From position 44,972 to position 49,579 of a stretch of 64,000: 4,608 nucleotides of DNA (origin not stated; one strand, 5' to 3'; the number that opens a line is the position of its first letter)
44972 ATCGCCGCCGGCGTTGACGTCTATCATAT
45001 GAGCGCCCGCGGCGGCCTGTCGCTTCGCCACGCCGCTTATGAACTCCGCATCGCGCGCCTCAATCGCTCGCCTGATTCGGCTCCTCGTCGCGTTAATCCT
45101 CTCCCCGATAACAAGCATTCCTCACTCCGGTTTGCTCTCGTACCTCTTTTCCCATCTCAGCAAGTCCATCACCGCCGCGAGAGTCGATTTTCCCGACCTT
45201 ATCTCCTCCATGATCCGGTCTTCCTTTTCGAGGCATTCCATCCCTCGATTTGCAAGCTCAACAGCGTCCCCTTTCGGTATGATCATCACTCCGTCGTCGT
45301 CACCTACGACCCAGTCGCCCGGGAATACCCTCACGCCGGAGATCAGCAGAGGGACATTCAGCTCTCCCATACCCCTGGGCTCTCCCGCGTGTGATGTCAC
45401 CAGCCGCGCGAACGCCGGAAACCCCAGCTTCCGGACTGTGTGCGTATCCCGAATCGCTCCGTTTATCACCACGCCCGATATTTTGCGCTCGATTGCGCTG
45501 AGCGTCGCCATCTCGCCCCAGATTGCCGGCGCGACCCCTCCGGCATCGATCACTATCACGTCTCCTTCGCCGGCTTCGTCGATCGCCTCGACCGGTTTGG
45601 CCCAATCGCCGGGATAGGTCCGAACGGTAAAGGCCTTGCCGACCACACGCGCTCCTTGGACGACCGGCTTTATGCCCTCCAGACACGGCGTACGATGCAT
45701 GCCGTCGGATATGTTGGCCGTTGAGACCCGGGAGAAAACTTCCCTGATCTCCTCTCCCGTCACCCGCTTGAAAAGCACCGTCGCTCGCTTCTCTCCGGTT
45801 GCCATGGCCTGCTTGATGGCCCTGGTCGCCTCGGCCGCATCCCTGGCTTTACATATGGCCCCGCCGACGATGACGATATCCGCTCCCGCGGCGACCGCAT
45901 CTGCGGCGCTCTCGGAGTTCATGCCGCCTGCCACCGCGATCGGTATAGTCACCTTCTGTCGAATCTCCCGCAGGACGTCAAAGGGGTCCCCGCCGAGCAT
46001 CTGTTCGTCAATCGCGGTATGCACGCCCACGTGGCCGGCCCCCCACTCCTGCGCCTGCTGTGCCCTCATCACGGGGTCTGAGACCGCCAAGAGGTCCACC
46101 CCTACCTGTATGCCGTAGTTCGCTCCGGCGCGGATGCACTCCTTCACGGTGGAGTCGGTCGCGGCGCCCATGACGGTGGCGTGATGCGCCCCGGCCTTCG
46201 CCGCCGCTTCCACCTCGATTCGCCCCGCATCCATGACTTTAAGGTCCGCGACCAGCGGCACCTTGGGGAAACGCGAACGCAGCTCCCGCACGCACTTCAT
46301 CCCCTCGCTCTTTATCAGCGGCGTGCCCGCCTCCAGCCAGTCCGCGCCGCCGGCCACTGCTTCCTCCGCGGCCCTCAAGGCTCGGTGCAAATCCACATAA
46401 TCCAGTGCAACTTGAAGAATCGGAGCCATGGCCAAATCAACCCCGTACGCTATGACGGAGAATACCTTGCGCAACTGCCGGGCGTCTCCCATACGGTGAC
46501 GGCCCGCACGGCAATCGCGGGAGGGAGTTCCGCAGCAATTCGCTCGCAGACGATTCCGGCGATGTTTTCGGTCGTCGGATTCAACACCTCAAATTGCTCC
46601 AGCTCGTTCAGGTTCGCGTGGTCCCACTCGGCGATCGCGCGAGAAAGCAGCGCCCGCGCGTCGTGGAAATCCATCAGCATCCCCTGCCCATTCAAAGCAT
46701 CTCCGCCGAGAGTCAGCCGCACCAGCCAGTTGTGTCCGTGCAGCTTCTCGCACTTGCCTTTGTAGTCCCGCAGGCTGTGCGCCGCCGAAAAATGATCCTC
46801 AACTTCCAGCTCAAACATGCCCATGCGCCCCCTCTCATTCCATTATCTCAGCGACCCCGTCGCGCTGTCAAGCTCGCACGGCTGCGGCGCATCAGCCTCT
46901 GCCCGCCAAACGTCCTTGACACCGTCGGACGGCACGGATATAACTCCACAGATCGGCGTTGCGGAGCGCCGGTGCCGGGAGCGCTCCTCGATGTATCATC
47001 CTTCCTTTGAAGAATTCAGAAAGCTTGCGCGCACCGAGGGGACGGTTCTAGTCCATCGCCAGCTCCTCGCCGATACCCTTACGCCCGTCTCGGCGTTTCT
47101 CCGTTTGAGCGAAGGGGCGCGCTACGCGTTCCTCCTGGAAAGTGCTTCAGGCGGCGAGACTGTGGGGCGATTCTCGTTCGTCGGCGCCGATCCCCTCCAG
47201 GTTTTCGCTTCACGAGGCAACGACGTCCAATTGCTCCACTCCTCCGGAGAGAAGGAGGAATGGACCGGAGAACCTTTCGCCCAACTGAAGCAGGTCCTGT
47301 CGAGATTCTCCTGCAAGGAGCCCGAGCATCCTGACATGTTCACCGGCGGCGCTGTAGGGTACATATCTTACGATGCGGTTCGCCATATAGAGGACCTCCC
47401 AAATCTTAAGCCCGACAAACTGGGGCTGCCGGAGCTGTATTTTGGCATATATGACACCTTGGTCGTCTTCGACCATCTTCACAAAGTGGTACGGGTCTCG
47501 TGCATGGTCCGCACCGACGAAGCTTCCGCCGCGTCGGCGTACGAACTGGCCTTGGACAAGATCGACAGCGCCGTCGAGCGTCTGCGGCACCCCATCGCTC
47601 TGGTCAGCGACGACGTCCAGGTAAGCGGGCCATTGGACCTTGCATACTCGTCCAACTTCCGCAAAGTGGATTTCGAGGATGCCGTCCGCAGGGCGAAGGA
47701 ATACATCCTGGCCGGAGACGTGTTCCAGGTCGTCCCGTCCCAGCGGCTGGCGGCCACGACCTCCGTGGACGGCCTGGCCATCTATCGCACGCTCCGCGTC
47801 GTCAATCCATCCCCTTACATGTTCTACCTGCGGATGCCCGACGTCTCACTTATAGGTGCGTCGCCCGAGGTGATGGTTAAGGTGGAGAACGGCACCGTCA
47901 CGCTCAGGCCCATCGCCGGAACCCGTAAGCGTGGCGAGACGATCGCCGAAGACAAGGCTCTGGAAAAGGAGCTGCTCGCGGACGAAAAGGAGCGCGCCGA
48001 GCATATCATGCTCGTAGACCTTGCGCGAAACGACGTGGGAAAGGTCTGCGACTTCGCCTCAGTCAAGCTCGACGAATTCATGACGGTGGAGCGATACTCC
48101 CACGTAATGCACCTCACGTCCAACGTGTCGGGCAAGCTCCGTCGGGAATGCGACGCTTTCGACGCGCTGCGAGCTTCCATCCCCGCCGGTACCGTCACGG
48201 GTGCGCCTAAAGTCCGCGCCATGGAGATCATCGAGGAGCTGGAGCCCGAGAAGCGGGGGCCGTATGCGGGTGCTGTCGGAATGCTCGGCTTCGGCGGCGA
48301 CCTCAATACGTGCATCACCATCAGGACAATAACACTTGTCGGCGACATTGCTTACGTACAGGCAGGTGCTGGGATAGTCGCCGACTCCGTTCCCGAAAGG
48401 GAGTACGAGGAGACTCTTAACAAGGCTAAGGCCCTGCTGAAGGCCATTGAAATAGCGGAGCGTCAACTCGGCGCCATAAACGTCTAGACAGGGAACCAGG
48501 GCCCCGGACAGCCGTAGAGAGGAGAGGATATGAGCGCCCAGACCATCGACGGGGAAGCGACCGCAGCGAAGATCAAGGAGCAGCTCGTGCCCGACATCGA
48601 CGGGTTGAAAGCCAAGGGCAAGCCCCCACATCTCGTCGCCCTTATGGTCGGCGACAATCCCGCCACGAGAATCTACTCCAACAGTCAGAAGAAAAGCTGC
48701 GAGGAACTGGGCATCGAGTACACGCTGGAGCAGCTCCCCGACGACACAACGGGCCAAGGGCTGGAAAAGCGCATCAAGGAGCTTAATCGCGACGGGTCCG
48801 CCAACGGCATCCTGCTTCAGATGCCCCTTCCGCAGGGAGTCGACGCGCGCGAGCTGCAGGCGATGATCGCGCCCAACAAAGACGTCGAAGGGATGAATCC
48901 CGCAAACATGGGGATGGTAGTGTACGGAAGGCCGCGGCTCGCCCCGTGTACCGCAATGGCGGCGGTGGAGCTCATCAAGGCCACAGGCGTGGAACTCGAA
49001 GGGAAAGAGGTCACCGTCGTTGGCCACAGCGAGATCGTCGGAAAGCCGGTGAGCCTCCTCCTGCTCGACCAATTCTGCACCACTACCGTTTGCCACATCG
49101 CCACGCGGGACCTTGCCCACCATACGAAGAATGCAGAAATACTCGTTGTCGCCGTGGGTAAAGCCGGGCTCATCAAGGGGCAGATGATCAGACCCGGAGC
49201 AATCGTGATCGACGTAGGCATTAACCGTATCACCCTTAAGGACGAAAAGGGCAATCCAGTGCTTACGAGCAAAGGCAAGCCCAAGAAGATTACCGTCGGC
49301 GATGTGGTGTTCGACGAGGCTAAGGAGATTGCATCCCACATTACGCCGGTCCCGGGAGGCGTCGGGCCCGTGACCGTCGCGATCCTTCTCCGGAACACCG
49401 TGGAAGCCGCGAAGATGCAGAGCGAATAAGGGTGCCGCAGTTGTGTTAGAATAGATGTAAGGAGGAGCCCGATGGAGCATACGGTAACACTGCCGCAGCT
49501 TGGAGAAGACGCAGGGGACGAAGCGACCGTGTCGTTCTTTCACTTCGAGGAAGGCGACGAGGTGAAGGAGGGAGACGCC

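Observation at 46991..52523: Acetogen-style methyl-branch block: folD, lipoyl-carrier, metV, metF, flanked by trpE and argG with overlapping junctions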

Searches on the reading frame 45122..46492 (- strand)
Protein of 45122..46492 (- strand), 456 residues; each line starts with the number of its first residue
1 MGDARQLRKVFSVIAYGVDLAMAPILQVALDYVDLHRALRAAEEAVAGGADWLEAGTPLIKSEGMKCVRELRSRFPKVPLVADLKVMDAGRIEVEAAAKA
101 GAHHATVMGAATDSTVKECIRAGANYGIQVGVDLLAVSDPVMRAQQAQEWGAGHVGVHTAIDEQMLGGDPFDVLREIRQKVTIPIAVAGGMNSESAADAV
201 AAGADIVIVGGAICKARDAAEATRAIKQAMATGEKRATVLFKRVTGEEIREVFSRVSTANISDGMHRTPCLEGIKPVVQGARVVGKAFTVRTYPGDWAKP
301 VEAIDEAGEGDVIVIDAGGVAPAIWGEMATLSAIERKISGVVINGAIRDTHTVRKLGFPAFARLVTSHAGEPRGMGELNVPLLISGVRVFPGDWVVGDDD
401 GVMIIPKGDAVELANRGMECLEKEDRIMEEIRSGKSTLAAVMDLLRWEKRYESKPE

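Call 7: search_protein_families(library=pfam, proteins=[window:45122-46492:-])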
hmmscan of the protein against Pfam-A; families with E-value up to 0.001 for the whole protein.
window:45122-46492:- (456 aa): 7 families
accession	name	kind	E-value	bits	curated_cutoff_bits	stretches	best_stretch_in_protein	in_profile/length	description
PF03737.21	RraA-like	-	2.2e-44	151.8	24.5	1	258-404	1-152/152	Aldolase/RraA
PF00215.30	OMPdecase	-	2.4e-33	116.3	27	1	25-226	2-221/221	Orotidine 5'-phosphate decarboxylase / HUMPS family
PF00977.27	His_biosynth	-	4.4e-06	26.8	23.6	1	168-218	59-110/228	Histidine biosynthesis protein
PF03060.21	NMO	-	3e-05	24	28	1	153-256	169-267/331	Nitronate monooxygenase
PF05690.20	ThiG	-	4e-05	23.5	23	1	138-235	131-229/247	Thiazole biosynthesis protein ThiG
PF01070.24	FMN_dh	-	0.00012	21.7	24.9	1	54-226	86-263/350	FMN-dependent dehydrogenase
PF00290.26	Trp_syntA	-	0.00074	19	27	0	172-222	188-239/259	Tryptophan synthase alpha chain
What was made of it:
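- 45122..46492 (-): 3-hexulose-6-phosphate synthase fused to an RraA-like domain. PF00215 and PF03737 match (call 7).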

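Call 22: search_protein_families(library=ncbifam, proteins=[window:45122-46492:-], max_evalue=0.00001)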
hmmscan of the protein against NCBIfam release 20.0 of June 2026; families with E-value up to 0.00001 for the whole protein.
window:45122-46492:- (456 aa): 21 families
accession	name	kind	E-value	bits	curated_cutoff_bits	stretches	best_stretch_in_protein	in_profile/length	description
NF005442.0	PRK07028.1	equivalog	2e-170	567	593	1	22-450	2-429/430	bifunctional hexulose-6-phosphate synthase/ribonuclease regulator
NF041755.1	RuMP_HxlAB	equivalog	1.5e-63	215.1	500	1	23-292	3-268/391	bifunctional 3-hexulose-6-phosphate synthase/6-phospho-3-hexuloisomerase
TIGR03128.2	RuMP_HxlA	equivalog_domain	4e-61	206.3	200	1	26-230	1-205/205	3-hexulose-6-phosphate synthase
NF004850.0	PRK06201.1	subfamily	3.9e-49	167.1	231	1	246-440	16-212/222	hypothetical protein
NF009833.0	PRK13307.1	equivalog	1.6e-39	135.9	274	1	19-232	168-381/392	bifunctional 5,6,7,8-tetrahydromethanopterin hydro-lyase/3-hexulose-6-phosphate synthase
NF006731.0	PRK09262.1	equivalog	1.4e-30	106.5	179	1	251-438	22-211/229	4-carboxy-4-hydroxy-2-oxoadipate aldolase/oxaloacetate decarboxylase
NF006093.0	PRK08245.1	subfamily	2.4e-30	105.7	208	1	247-437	8-217/240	hypothetical protein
TIGR02798.1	ligK_PcmE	equivalog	3.6e-27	95.4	304.5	1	251-436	16-203/222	4-carboxy-4-hydroxy-2-oxoadipate aldolase/oxaloacetate decarboxylase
NF009832.1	PRK13306.1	subfamily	3.8e-26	91.9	250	1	23-230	2-210/215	3-dehydro-L-gulonate-6-phosphate decarboxylase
NF009399.0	PRK12764.1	equivalog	4e-21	75.6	444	1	199-438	225-477/501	fumarylacetoacetate hydrolase family protein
TIGR01935.1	NOT-MenG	subfamily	1.4e-18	67.1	123.8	1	282-404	27-149/150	RraA family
NF006875.0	PRK09372.1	equivalog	1.6e-18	66.9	136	1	282-407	31-156/161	ribonuclease E activity regulator RraA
NF009831.0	PRK13305.1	equivalog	3e-18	66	294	1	23-231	3-212/220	3-keto-L-gulonate-6-phosphate decarboxylase UlaD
NF009134.0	PRK12487.1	equivalog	1.6e-17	63.7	196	1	283-404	32-153/161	putative 4-hydroxy-4-methyl-2-oxoglutarate aldolase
NF010386.0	PRK13813.1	equivalog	9.3e-14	51.5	208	1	26-230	7-213/216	orotidine 5'-phosphate decarboxylase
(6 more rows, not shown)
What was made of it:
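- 45122..46492 (-): NF005442 scores 567 bits against a 593 cutoff (call 22).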

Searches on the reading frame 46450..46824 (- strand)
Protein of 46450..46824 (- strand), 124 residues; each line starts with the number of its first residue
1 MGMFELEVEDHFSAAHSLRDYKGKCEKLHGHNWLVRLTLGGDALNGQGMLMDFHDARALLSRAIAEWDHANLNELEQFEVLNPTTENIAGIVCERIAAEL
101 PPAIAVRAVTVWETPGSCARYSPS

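Call 7: search_protein_families(library=pfam, proteins=[window:46450-46824:-])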
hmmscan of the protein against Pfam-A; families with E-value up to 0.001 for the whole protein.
window:46450-46824:- (124 aa): 1 family
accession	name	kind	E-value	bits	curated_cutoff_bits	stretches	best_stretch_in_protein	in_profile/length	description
PF01242.24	PTPS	-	7.9e-38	129.6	22.4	1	6-122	2-119/121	6-pyruvoyl tetrahydropterin synthase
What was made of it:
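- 46450..46824 (-): PTPS/QueD-family 6-carboxy- or 6-pyruvoyl-tetrahydropterin synthase. PF01242 matches at 8e-38 (call 7).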

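Call 22: search_protein_families(library=ncbifam, proteins=[window:46450-46824:-], max_evalue=0.00001)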
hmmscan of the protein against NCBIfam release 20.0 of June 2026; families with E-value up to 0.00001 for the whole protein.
window:46450-46824:- (124 aa): 3 families
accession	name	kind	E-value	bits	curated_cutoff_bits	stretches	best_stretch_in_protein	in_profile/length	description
TIGR03367.1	queuosine_QueD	equivalog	8e-28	96.7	89.25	1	6-97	2-91/92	6-carboxytetrahydropterin synthase QueD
TIGR00039.1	6PTHBS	subfamily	1.1e-24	87.1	125.5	1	3-123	1-121/124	6-pyruvoyl tetrahydropterin synthase/6-carboxytetrahydropterin synthase family protein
TIGR03112.1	6_pyr_pter_rel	hypoth_equivalog_domain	3.9e-08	33.6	69.35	1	13-101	8-91/113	6-pyruvoyl tetrahydropterin synthase-related domain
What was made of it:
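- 46450..46824 (-): TIGR03367 scores 96.7 bits against an 89.25 cutoff (call 22).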

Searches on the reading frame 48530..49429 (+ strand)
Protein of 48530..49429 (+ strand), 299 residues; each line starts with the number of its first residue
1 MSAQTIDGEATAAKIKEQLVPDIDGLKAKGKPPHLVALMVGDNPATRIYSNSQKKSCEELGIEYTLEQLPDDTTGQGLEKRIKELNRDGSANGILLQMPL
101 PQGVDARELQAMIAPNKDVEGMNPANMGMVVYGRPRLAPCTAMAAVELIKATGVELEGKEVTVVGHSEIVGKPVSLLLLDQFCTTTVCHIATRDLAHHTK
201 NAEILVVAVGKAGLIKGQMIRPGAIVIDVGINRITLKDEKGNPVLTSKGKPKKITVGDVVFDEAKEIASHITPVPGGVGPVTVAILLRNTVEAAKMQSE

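Call 4: search_protein_families(library=pfam, proteins=[window:48530-49429:+])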
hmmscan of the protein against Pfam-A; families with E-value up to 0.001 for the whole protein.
window:48530-49429:+ (299 aa): 2 families
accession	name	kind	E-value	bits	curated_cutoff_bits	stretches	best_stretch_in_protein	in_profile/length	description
PF02882.25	THF_DHG_CYH_C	-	1.6e-60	203.5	27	1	124-297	2-159/160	Tetrahydrofolate dehydrogenase/cyclohydrolase, NAD(P)-binding domain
PF00763.28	THF_DHG_CYH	-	1.5e-33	115.9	32.8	1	6-120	1-115/115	Tetrahydrofolate dehydrogenase/cyclohydrolase, catalytic domain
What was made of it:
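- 48530..49429 (+): folD, bifunctional methylene-THF dehydrogenase / methenyl-THF cyclohydrolase. PF00763 and PF02882 both match (call 4).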

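Call 5: search_protein_families(library=ncbifam, proteins=[window:48530-49429:+])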
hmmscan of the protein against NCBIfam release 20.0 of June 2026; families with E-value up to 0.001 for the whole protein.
window:48530-49429:+ (299 aa): 30 families (the best 25 are shown)
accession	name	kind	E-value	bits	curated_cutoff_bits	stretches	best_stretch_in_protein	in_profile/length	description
NF010786.0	PRK14189.1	subfamily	1.3e-87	293.5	421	1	1-296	1-280/285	bifunctional methylenetetrahydrofolate dehydrogenase/methenyltetrahydrofolate cyclohydrolase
NF008058.0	PRK10792.1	equivalog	7.5e-87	290.9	355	1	1-297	1-282/285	bifunctional methylenetetrahydrofolate dehydrogenase/methenyltetrahydrofolate cyclohydrolase FolD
NF010785.0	PRK14188.1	subfamily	1.6e-85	286.7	396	1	2-297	2-289/297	bifunctional methylenetetrahydrofolate dehydrogenase/methenyltetrahydrofolate cyclohydrolase FolD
NF010783.0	PRK14186.1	equivalog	2.5e-84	282.9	333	1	3-296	2-284/297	bifunctional methylenetetrahydrofolate dehydrogenase/methenyltetrahydrofolate cyclohydrolase FolD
NF010764.0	PRK14167.1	subfamily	8.5e-84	281.2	477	1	3-298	2-290/297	bifunctional 5,10-methylene-tetrahydrofolate dehydrogenase/ 5,10-methylene-tetrahydrofolate cyclohydrolase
NF010787.0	PRK14191.1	equivalog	1.1e-83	280.7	423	1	4-298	2-281/285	bifunctional methylenetetrahydrofolate dehydrogenase/methenyltetrahydrofolate cyclohydrolase FolD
NF010781.0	PRK14184.1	equivalog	7.9e-81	271.3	438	1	5-297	3-283/286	bifunctional 5,10-methylene-tetrahydrofolate dehydrogenase/ 5,10-methylene-tetrahydrofolate cyclohydrolase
NF010770.0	PRK14173.1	equivalog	5.5e-78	262.1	411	1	1-298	1-282/287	bifunctional 5,10-methylene-tetrahydrofolate dehydrogenase/ 5,10-methylene-tetrahydrofolate cyclohydrolase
NF010780.0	PRK14183.1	equivalog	1.3e-77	260.8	480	1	4-297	2-280/283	bifunctional 5,10-methylene-tetrahydrofolate dehydrogenase/ 5,10-methylene-tetrahydrofolate cyclohydrolase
NF010790.0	PRK14194.1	equivalog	3.1e-77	259.8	508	1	1-298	2-286/301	bifunctional methylenetetrahydrofolate dehydrogenase/methenyltetrahydrofolate cyclohydrolase FolD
NF010773.0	PRK14176.1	equivalog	1.1e-76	258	437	1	3-297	8-286/287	bifunctional 5,10-methylene-tetrahydrofolate dehydrogenase/ 5,10-methylene-tetrahydrofolate cyclohydrolase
NF010776.0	PRK14179.1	equivalog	4.3e-76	255.8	445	1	4-297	3-281/284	bifunctional methylenetetrahydrofolate dehydrogenase/methenyltetrahydrofolate cyclohydrolase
NF010789.1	PRK14193.1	equivalog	2.2e-75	253.5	401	1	3-295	2-279/281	bifunctional methylenetetrahydrofolate dehydrogenase/methenyltetrahydrofolate cyclohydrolase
NF010775.0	PRK14178.1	equivalog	5e-75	252.3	465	1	6-298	3-275/279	bifunctional methylenetetrahydrofolate dehydrogenase/methenyltetrahydrofolate cyclohydrolase FolD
NF010771.0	PRK14174.1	equivalog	3.5e-74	249.6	530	1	5-294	3-289/295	bifunctional 5,10-methylene-tetrahydrofolate dehydrogenase/ 5,10-methylene-tetrahydrofolate cyclohydrolase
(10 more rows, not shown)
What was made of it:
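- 48530..49429 (+): FolD NCBIfam models score about 290 bits, below their narrow equivalog cutoffs (call 5).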
